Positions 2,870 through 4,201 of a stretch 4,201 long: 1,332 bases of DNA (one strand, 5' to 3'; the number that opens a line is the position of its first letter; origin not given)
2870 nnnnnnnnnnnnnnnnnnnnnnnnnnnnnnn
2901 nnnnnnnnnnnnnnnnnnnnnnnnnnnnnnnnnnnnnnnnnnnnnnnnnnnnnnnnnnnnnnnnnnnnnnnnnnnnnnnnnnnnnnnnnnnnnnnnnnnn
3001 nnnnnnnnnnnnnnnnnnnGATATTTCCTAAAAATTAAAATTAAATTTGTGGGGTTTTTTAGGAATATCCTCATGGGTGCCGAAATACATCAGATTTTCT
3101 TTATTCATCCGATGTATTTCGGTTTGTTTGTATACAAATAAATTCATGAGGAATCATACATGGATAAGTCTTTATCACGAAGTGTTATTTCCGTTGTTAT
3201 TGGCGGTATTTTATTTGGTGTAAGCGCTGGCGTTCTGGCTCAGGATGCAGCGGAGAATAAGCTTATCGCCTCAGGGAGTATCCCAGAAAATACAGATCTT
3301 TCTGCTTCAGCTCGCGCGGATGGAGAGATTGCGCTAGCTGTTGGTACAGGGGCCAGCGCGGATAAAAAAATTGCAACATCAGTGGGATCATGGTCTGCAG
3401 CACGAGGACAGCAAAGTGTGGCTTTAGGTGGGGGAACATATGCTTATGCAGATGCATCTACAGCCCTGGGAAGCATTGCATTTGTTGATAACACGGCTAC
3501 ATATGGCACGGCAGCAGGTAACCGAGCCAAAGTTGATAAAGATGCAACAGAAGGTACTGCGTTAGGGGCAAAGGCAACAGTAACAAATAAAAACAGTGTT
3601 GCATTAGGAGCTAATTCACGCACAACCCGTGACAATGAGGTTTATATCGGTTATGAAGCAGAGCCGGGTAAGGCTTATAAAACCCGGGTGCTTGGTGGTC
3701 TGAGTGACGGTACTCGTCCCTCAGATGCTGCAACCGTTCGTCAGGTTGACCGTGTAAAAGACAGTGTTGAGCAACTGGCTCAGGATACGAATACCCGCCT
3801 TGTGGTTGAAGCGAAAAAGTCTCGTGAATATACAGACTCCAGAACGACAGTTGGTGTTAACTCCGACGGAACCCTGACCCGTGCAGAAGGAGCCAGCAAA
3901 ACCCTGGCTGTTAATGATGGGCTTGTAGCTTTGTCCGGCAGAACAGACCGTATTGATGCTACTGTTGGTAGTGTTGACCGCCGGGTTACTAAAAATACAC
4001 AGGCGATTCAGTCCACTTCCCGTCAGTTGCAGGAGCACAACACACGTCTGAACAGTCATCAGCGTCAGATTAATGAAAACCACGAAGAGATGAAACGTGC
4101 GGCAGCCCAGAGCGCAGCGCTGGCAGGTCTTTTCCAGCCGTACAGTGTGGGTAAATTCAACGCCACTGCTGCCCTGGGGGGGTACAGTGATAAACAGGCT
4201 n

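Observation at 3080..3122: Perfect 12-bp inverted repeat with 19-bp spacer in the adhesin leader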

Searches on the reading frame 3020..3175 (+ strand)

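Call 91: find_related_loci(query=L008:6141-7289:+, collection=viral_contigs, flank=1500)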
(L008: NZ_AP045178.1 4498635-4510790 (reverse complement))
Query L008:6141-7289:+ (383 aa) in viral_contigs; peptide patterns used: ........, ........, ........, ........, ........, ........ (x = any residue, [..] = any of these).
51 stretches matched a pattern; 26 encode a relative of the query (tblastn E <= 1e-3); 26 distinct loci.
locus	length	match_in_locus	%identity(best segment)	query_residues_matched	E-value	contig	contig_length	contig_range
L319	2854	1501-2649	100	1-383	0e+0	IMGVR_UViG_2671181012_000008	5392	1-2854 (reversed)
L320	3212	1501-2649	100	1-383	0e+0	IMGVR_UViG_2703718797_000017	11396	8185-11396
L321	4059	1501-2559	83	47-383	0e+0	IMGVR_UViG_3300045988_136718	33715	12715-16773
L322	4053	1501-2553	79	32-383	1e-172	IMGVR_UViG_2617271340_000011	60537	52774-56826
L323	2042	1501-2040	84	195-381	4e-94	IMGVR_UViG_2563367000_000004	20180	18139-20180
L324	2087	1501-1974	91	226-383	2e-87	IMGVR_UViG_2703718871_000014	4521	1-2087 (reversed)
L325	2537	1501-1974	91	226-383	5e-87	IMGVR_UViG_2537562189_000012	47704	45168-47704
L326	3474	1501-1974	91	226-383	9e-87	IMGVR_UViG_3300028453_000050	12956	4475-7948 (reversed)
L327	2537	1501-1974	89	226-383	3e-86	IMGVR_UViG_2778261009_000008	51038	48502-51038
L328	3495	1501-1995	79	226-383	8e-83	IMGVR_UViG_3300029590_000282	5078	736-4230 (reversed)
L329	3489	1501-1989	79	228-383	2e-81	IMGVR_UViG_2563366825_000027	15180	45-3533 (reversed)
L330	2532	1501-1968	86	228-383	3e-81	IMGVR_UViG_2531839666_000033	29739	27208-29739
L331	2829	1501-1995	78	226-383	6e-81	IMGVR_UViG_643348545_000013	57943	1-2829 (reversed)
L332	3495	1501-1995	78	226-383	3e-80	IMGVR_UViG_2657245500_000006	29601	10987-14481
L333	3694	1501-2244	76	227-383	1e-66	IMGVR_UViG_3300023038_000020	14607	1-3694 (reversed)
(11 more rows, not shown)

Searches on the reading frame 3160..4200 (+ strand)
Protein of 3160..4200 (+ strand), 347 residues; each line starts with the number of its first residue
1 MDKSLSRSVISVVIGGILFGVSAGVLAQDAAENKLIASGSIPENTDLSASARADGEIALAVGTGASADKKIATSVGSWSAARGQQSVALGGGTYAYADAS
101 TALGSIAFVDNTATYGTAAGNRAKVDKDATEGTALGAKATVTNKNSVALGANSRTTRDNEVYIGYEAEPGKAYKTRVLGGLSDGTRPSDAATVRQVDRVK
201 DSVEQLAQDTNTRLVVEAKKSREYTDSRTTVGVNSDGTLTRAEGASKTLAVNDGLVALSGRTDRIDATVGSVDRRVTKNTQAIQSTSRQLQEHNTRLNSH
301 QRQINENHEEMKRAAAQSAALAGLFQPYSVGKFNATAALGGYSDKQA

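Call 7: search_protein_families(library=pfam, proteins=[window:3160-4200:+])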
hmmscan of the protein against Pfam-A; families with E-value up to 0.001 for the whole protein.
window:3160-4200:+ (347 aa): 1 family
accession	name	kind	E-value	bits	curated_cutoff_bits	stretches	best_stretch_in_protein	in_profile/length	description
PF05658.19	YadA_head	-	2.3e-08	34.6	25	2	130-153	4-27/27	YadA head domain repeat (2 copies)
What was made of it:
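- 3160..4201 (+): 5' part of the adhesin gene (YadA-like trimeric autotransporter, WP_044809140.1, 383 aa in full). It runs off the end of the window. Pfam YadA_head (call 7).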

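Call 85: search_solved_structures(query=window:3160-4200:+, max_evalue=0.001)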
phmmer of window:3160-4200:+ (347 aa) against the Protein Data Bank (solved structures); distinct sequences matched with E-value up to 0.001: 7.
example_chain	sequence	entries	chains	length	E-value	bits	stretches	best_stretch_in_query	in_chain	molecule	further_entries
2xqh_A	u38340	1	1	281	1.7e-94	320.3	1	37-295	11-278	IMMUNOGLOBULIN-BINDING PROTEIN EIBD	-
2xzr_A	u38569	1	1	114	1.2e-09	41.7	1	260-314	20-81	IMMUNOGLOBULIN-BINDING PROTEIN EIBD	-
3s6l_A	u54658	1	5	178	6.3e-07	32.8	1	44-208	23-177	Hep_Hag family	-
1p9h_A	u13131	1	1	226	6.8e-07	32.7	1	47-216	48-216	Invasin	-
2lme_A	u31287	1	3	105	5.4e-06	29.7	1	305-347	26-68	Adhesin yadA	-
6tik_C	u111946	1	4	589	0.00018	24.8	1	201-342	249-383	Capsid protein,Putative adhesin/invasin,Capsid protein,Factor H-binding protein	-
2yo0_A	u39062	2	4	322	0.00023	24.4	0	103-207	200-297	GENERAL CONTROL PROTEIN GCN4, PUTATIVE INNER MEMBRANE PROTEIN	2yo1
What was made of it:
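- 3160..4201 (+): EibD passenger structure 2xqh matches at E = 1.7e-94 (call 85).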

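Call 87: search_protein_families(library=ncbifam, proteins=[window:3160-4200:+], max_evalue=0.01)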
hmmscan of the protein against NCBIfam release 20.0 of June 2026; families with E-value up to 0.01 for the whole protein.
window:3160-4200:+ (347 aa): 5 families
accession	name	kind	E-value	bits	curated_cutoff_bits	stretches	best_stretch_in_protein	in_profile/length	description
NF033478.1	YadA_autotrans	exception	4e-20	72.2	750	2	48-230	96-279/459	trimeric autotransporter adhesin YadA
NF033481.2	auto_Ata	exception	1.6e-08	32.4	2500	1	47-264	627-837/1862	trimeric autotransporter adhesin Ata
NF040983.1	BimA_second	exception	6.5e-05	22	600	0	129-213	219-294/381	trimeric autotransporter actin-nucleating factor BimA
NF033477.2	EmaA_autotrans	exception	0.00043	17.6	3000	0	49-168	174-282/2100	collagen-binding adhesin autotransporter EmaA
TIGR02168.1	SMC_prok_B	equivalog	0.001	16.9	567.35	1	238-315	434-514/1181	chromosome segregation protein SMC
